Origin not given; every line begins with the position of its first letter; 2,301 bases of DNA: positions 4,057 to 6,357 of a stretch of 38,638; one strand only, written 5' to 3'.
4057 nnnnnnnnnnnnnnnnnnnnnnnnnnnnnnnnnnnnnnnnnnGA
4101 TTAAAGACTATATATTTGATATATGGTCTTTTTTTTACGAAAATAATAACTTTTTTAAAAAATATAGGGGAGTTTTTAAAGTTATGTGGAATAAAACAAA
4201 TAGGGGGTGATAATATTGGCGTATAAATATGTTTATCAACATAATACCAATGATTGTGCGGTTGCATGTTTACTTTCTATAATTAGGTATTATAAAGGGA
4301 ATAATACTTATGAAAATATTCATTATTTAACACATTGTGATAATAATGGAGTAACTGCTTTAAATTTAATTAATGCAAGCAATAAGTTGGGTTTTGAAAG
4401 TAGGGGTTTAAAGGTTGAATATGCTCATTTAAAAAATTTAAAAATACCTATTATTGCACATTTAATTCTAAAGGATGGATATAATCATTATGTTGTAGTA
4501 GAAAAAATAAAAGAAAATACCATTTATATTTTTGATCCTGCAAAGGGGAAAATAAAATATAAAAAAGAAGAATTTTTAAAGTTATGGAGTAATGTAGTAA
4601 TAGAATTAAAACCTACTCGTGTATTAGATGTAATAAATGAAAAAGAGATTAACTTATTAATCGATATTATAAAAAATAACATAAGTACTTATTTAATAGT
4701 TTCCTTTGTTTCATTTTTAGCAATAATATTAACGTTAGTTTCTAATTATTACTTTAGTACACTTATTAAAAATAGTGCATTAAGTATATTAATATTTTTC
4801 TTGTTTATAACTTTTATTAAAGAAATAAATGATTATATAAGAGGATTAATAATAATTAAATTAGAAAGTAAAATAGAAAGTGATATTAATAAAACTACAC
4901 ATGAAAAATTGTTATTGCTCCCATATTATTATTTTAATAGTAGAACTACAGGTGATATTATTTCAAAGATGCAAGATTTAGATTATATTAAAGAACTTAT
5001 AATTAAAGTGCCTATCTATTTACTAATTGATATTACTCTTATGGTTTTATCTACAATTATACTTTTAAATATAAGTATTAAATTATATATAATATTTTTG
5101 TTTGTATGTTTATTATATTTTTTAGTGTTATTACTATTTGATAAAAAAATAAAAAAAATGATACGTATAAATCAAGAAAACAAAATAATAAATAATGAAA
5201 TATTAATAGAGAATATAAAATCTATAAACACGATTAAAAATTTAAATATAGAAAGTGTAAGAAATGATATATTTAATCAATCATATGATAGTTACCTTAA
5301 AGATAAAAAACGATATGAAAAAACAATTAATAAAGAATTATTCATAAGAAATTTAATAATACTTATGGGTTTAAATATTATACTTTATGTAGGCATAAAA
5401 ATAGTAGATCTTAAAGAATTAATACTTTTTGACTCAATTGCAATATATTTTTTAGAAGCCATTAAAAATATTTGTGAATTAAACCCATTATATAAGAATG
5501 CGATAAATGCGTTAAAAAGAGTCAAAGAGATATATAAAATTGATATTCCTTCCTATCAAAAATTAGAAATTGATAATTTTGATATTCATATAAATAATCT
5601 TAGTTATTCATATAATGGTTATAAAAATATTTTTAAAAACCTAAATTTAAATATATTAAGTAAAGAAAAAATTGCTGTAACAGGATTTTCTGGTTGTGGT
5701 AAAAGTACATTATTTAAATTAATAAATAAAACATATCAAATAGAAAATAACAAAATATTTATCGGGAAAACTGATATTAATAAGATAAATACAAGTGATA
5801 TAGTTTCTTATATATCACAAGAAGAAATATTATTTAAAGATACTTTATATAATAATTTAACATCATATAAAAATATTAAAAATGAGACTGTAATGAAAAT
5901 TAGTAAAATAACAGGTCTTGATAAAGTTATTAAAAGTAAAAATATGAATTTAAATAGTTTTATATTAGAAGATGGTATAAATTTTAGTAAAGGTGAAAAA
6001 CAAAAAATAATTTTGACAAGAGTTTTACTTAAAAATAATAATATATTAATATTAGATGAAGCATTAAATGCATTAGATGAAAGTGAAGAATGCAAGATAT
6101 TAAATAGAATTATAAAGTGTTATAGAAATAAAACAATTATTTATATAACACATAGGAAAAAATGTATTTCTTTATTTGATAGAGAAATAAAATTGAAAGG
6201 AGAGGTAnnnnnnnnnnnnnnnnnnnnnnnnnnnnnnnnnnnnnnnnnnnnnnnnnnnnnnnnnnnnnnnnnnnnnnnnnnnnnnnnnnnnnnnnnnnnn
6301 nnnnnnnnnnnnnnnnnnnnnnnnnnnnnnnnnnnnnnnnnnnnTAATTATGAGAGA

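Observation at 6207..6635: Three unannotated double-glycine-leader peptide genes behind the C39-ABC exporter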

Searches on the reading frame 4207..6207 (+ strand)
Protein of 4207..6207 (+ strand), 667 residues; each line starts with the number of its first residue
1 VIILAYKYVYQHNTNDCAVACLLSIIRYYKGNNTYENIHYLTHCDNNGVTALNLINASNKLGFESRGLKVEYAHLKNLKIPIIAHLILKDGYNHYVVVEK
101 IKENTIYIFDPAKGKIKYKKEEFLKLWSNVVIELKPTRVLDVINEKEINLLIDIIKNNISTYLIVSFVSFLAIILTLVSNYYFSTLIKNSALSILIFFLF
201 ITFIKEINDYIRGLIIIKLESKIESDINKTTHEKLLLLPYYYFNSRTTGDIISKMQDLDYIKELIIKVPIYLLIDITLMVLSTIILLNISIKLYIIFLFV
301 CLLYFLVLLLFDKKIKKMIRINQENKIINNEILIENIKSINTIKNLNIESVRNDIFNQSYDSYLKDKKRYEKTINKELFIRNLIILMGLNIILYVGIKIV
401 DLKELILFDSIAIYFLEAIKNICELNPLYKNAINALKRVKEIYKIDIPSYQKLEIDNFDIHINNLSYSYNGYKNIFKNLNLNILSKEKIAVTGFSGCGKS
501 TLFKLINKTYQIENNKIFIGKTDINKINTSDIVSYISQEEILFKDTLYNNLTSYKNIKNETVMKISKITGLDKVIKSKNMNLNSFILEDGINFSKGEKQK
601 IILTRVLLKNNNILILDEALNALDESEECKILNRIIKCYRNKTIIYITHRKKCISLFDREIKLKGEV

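Call 3: search_protein_families(library=pfam, proteins=[window:4207-6207:+], max_evalue=1)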
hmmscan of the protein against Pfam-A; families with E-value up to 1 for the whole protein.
window:4207-6207:+ (667 aa): 14 families
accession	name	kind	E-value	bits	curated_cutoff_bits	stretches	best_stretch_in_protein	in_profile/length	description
PF03412.21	Peptidase_C39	-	2.2e-37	128.3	22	1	6-137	2-131/133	Peptidase C39 family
PF00005.33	ABC_tran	-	2.8e-21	77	25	1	476-621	1-137/137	ABC transporter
PF00664.28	ABC_membrane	-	9.1e-20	71.9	28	1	169-405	12-255/274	ABC transporter transmembrane region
PF00931.28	NB-ARC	-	0.003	17.3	23.5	1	488-654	20-140/248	NB-ARC domain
PF13401.12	AAA_22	-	0.0045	17.7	27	1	489-530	8-33/130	AAA domain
PF00485.24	PRK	-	0.013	15.8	22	1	489-516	2-29/196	Phosphoribulokinase / Uridine kinase family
PF03193.22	RsgA_GTPase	-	0.02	15.2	30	1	443-517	61-137/174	RsgA GTPase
PF13173.12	AAA_14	-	0.022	15.2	27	1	488-530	4-46/129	AAA domain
PF02463.25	SMC_N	-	0.042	13.7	40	1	471-662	9-210/220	RecF/RecN/SMC N terminal domain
PF13529.12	Peptidase_C39_2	-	0.064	14.3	24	1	5-112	2-143/143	Peptidase_C39 like family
PF00910.28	RNA_helicase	-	0.071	14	21.5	1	490-556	2-67/105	RNA helicase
PF01443.25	Viral_helicase1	-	0.074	13.3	21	1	489-515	1-26/228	Viral superfamily 1 RNA helicase core domain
PF13555.12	AAA_29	-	0.14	12.3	27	1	481-503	17-39/61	P-loop containing region of AAA domain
PF13238.12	AAA_18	-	0.27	12.1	29.4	1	489-521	1-25/128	AAA domain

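Call 4: search_protein_families(library=ncbifam, proteins=[window:4207-6207:+], max_evalue=1)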
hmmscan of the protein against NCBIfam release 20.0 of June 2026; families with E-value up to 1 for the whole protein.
window:4207-6207:+ (667 aa): 165 families (the best 25 are shown)
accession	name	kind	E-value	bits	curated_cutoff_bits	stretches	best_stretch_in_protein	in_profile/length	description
TIGR01193.1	bacteriocin_ABC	subfamily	1.3e-94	318.1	523.85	1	13-661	3-679/708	peptide cleavage/export ABC transporter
NF045998.1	cleave_ABC_plasm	equivalog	1.1e-84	285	500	1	11-661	2-671/673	Mbov_0121 family peptidase domain-containing ABC transporter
TIGR03796.1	NHLM_micro_ABC1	equivalog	1.2e-76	258.5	853.3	1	9-658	5-679/710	NHLP family bacteriocin export ABC transporter peptidase/permease/ATPase subunit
TIGR01846.1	type_I_sec_HlyB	subfamily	1.8e-72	244.7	725.55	1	20-663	3-664/694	type I secretion system permease/ATPase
TIGR03375.1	type_I_sec_LssB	subfamily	3e-71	240.6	693.1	1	19-661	4-672/696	type I secretion system permease/ATPase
TIGR02203.1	MsbA_lipidA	equivalog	1.3e-46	159.3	602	1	154-660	16-538/572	lipid A export permease/ATP-binding protein MsbA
TIGR03797.1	NHLM_micro_ABC2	equivalog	2e-46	158.8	709.4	1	148-659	127-653/686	NHLP bacteriocin export ABC transporter permease/ATPase subunit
NF008364.0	PRK11160.1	equivalog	3e-46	158.2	630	1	225-663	93-547/575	heme ABC transporter ATP-binding protein/permease CydC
TIGR02204.1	MsbA_rel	hypoth_equivalog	1.2e-45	156.3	780.4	1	191-661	57-545/576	ABC transporter, permease/ATP-binding protein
TIGR02857.1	CydD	equivalog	6e-42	144.3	435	1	432-662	290-528/529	thiol reductant ABC exporter subunit CydD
NF045513.1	HepA_fam_ABC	equivalog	2.5e-40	138.5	725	1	193-660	96-578/610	heterocyst formation ABC transporter subunit HepA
TIGR00958.1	3a01208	subfamily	4e-40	137.8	874.6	1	190-654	198-677/711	antigen peptide transporter 2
NF052233.1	CphA_assoc_ABC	equivalog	3.8e-37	128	880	1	201-662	239-714/766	cyanophycin metabolism-associated ABC transporter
TIGR01842.1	type_I_sec_PrtD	subfamily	1.2e-36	126.4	510.15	1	161-659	7-522/544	type I secretion system permease/ATPase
NF008381.0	PRK11176.1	equivalog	5.7e-35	120.7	867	1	192-658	64-546/582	lipid A ABC transporter ATP-binding protein/permease MsbA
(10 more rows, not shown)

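Call 11: find_related_loci(query=window:4207-6207:+, collection=genome_contigs, flank=5000)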
Query window:4207-6207:+ (667 aa) in genome_contigs; peptide patterns used: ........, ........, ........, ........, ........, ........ (x = any residue, [..] = any of these).
163 stretches matched a pattern; 13 encode a relative of the query (tblastn E <= 1e-3); 13 distinct loci.
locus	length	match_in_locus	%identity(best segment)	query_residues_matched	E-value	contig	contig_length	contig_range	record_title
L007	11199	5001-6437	26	194-659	2e-33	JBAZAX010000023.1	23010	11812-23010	MAG: Candidatus Babeliales bacterium isolate SO_2017_GW1_1 NODE_8837_length_23010_cov_1.152078_OW334_2017, whole genome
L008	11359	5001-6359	26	216-650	3e-32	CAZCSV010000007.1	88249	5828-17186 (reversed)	MAG TPA_asm: uncultured Ignavibacteriaceae bacterium isolate binchicken_co44_166 genome assembly, contig: NODE_496_lengt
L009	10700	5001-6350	28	215-650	2e-31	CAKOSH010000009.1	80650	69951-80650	MAG: uncultured Bacilli bacterium isolate REFINED_METABAT215_TOP10_CONTIGS_1500_ASSEMBLY_K77_MERGED__Hadza_MoBio_C-REDO_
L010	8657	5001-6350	27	215-650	5e-29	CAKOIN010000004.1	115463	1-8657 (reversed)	MAG: uncultured Bacilli bacterium isolate REFINED_METABAT215_TOP10_CONTIGS_1500_ASSEMBLY_K77_MERGED__Hadza_MoBio_hadza-A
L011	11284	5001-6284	23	242-655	3e-27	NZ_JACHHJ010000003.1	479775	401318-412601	Geomicrobium halophilum strain DSM 21769 Ga0415242_03, whole genome shotgun sequence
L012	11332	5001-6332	25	225-650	1e-26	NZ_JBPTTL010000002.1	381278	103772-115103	Flavobacterium sp. RSB2_4_14 2, whole genome shotgun sequence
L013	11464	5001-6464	25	196-667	1e-26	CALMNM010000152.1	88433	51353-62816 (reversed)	MAG TPA_asm: uncultured Acholeplasma sp. isolate SRR6284161_bin.9_CONCOCT_v1.1_MAG genome assembly, contig: ERZ795125.22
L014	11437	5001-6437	25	197-667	3e-35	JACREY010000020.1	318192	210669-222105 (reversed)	MAG: Ignavibacteriae bacterium isolate NC_groundwater_1711_Pr3_B-0.1um_37_88 SR-2_scaffold_141_3642332, whole genome sho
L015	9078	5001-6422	30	233-650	7e-24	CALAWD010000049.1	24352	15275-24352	MAG TPA_asm: uncultured Lachnospiraceae bacterium isolate SRR1747021_bin.135_CONCOCT_v1.1_MAG genome assembly, contig: E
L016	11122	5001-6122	28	298-654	1e-21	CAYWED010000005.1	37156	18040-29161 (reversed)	MAG TPA_asm: uncultured Muribaculaceae bacterium isolate SRP287540_co1_461 genome assembly, contig: NODE_1085_length_371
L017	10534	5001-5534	27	478-649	1e-12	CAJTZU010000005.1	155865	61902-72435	MAG TPA_asm: uncultured Bacilli bacterium isolate MGBC118066 genome assembly, contig: MGBC118066.5, whole genome shotgun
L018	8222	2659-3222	23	460-649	3e-7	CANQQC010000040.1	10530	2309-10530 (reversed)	MAG: uncultured Clostridia bacterium isolate Lapin-011__bin62 genome assembly, contig: Lapin-011__NODE_7028_length_10530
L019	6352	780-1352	24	473-658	2e-7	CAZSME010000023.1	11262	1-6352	MAG TPA_asm: uncultured Nitrospirota bacterium isolate binchicken_co341_26 genome assembly, contig: NODE_1850_length_112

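Call 14: find_homologous_proteins(query=window:4207-6207:+, max_evalue=1e-30)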
Query window:4207-6207:+ (667 aa): 813 proteins with E <= 1e-30 among 8000 candidates; the best 120 are listed.
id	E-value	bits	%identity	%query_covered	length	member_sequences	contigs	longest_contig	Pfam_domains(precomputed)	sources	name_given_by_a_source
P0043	0.0e+0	1384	100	100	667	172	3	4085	PF00005.34,PF03412.22,PF00664.29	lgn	-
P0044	2.3e-222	758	58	99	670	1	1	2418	PF00005.34,PF03412.22,PF00664.29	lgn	-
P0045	3.7e-222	758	58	99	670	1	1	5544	PF00005.34,PF03412.22,PF00664.29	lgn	-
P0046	7.6e-222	757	58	99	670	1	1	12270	PF00005.34,PF03412.22,PF00664.29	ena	-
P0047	1.4e-218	746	54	99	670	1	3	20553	PF00005.34,PF03412.22,PF00664.29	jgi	-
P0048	1.9e-218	745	57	99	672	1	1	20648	PF00005.34,PF03412.22,PF00664.29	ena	-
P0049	1.7e-211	722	52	99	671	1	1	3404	PF00005.34,PF03412.22,PF00664.29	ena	-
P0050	5.7e-209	714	55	99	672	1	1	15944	PF00005.34,PF03412.22,PF00664.29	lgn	-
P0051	1.0e-207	710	55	99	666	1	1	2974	PF00005.34,PF03412.22,PF00664.29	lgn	-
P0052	2.8e-205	702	53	99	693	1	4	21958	PF00005.34,PF03412.22,PF00664.29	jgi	-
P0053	4.3e-205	701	55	99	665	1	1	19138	PF00005.34,PF03412.22,PF00664.29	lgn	-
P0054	1.8e-204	699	51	99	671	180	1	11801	PF00005.34,PF03412.22,PF00664.29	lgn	-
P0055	4.1e-203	695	54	99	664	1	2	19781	PF00005.34,PF03412.22,PF00664.29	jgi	-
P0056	1.2e-202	693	52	98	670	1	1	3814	PF00005.34,PF03412.22,PF00664.29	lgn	-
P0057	1.6e-200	686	53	100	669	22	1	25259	PF00005.34,PF03412.22,PF00664.29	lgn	-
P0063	4.0e-194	665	50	99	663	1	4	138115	PF00005.34,PF03412.22,PF00664.29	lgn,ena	-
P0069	6.8e-191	654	55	93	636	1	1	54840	PF00005.34,PF03412.22,PF00664.29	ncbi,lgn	-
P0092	2.6e-175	603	50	99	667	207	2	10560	PF00005.34,PF03412.22,PF00664.29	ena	-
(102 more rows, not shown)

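Call 16: find_encoding_contigs(protein=P0048, flank=4000, max_places=1)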
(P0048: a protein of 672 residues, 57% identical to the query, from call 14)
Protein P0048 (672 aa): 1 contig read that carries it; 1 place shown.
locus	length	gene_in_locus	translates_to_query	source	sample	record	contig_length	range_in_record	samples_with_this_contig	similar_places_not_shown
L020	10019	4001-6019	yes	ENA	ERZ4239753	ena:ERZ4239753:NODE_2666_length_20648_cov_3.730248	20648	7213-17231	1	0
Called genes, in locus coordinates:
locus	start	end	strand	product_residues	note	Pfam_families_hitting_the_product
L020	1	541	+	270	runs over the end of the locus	PF02498:Bro-N (faint)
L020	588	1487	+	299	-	PF00005:ABC_tran, PF13304:AAA_21, PF13732:DrrA1-3_C (weak)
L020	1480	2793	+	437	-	PF12679:ABC2_membrane_2, PF10920:DUF2705, PF12730:ABC2_membrane_4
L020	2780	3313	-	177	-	PF01066:CDP-OH_P_transf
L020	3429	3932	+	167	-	PF18955:DUF5698, PF10035:DUF2179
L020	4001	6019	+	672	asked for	PF03412:Peptidase_C39, PF00664:ABC_membrane, PF00005:ABC_tran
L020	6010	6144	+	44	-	-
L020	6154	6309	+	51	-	-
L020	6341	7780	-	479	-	PF00437:T2SSE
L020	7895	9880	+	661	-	PF12810:ALK_LTK_GRD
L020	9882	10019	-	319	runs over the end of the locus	-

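Call 17: find_encoding_contigs(protein=P0047, flank=4000, max_places=1)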
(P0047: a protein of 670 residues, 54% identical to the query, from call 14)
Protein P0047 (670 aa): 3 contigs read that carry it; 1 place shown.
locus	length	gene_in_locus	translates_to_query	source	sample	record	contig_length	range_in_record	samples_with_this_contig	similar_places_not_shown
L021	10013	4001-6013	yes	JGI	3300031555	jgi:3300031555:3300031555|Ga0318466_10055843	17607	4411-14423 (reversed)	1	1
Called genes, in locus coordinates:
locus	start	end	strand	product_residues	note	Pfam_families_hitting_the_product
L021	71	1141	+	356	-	PF00768:Peptidase_S11, PF13354:Beta-lactamase2 (weak), PF07943:PBP5_C (weak)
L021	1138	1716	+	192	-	PF07670:Gate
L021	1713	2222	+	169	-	PF07670:Gate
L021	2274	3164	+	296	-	-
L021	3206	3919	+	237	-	PF01479:S4, PF00849:PseudoU_synth_2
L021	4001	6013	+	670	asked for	PF03412:Peptidase_C39, PF00664:ABC_membrane, PF00005:ABC_tran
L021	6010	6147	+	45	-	-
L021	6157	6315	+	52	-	-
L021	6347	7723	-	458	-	PF00437:T2SSE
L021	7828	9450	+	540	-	PF12810:ALK_LTK_GRD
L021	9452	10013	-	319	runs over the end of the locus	-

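Call 18: find_encoding_contigs(protein=P0063, flank=4000, max_places=1)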
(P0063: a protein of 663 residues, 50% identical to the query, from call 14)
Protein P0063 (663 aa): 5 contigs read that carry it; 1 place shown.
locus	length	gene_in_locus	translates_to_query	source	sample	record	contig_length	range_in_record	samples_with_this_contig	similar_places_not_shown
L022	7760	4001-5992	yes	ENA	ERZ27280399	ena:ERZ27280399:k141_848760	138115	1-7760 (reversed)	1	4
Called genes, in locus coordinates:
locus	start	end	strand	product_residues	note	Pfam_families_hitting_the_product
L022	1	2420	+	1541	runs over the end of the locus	PF16697:Yop-YscD_cpl (weak), PF00498:FHA, PF01580:FtsK_SpoIIIE, PF13555:AAA_29 (faint), PF01580:FtsK_SpoIIIE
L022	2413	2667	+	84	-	-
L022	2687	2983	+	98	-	PF06013:WXG100 (weak)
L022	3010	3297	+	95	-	-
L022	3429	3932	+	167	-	PF18955:DUF5698, PF10035:DUF2179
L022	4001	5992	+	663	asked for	PF03412:Peptidase_C39, PF00664:ABC_membrane, PF00005:ABC_tran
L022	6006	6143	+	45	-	-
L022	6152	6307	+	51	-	-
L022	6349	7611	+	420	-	PF02388:FemAB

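Call 19: find_encoding_contigs(protein=P0069, flank=4000, max_places=1)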
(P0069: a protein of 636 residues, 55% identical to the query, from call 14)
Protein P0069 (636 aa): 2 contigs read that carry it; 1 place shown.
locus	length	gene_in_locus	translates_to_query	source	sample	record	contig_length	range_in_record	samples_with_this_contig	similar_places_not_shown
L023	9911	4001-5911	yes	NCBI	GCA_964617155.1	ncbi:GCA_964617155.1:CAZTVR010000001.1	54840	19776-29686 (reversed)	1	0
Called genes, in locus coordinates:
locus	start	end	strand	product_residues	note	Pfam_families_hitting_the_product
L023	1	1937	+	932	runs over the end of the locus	-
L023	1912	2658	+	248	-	-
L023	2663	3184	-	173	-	PF01066:CDP-OH_P_transf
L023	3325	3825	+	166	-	PF18955:DUF5698, PF10035:DUF2179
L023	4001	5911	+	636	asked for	PF03412:Peptidase_C39, PF00664:ABC_membrane, PF00005:ABC_tran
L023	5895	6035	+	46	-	-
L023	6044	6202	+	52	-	-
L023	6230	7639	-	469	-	PF00437:T2SSE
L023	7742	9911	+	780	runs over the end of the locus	PF12810:ALK_LTK_GRD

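Call 23: find_encoding_contigs(protein=P0046, flank=4000, max_places=1)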
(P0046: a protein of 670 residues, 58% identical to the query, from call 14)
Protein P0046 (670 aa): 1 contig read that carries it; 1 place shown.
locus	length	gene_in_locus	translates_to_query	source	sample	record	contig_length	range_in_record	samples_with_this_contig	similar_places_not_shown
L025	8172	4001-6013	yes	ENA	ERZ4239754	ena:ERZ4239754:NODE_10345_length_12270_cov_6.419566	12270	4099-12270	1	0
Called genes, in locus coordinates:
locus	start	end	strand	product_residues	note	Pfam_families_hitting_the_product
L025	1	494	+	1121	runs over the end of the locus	PF01855:POR_N, PF17147:PFOR_II, PF01558:POR, PF10371:EKR, PF00037:Fer4 (weak), PF12837:Fer4_6 (weak), PF14697:Fer4_21 (weak), PF02775:TPP_enzyme_C, +7 more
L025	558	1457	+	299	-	PF00005:ABC_tran, PF13304:AAA_21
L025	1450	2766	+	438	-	PF12679:ABC2_membrane_2, PF10920:DUF2705, PF12730:ABC2_membrane_4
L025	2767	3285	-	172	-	PF01066:CDP-OH_P_transf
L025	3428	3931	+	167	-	PF18955:DUF5698, PF10035:DUF2179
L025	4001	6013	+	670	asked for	PF03412:Peptidase_C39, PF00664:ABC_membrane, PF00005:ABC_tran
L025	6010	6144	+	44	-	-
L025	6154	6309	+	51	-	-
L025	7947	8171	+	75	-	?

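Call 24: find_encoding_contigs(protein=P0054, flank=4000, max_places=1)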
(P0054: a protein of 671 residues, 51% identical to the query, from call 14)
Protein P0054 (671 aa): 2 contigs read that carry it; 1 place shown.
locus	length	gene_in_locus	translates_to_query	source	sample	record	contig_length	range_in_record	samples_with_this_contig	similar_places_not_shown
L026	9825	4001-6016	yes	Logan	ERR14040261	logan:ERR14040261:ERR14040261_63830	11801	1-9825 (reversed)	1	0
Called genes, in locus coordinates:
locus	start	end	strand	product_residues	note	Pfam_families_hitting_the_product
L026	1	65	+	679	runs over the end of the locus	?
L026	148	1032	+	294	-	PF00005:ABC_tran, PF13304:AAA_21 (faint)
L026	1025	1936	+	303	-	PF12679:ABC2_membrane_2, PF10920:DUF2705, PF12730:ABC2_membrane_4 (weak)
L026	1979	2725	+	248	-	PF02535:Zip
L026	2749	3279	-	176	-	PF01066:CDP-OH_P_transf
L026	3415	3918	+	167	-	PF18955:DUF5698, PF10035:DUF2179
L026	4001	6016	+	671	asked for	PF03412:Peptidase_C39, PF00664:ABC_membrane, PF00005:ABC_tran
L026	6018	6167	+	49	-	-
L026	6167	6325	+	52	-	-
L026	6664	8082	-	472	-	PF00437:T2SSE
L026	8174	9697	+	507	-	PF12810:ALK_LTK_GRD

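Call 25: find_encoding_contigs(protein=P0092, flank=4000, max_places=1)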
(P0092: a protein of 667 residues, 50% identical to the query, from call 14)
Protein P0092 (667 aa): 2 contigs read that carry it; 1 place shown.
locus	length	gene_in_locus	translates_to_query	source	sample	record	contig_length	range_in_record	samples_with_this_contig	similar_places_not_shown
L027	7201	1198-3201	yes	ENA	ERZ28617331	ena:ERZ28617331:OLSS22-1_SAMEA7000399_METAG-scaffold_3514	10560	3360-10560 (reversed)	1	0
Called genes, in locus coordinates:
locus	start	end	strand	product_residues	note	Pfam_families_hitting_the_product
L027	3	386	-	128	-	?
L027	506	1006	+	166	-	PF18955:DUF5698, PF10035:DUF2179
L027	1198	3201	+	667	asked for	PF03412:Peptidase_C39, PF00664:ABC_membrane, PF00005:ABC_tran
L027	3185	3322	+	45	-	-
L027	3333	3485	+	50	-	-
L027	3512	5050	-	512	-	PF00437:T2SSE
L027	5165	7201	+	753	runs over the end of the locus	PF12810:ALK_LTK_GRD, PF13385:Laminin_G_3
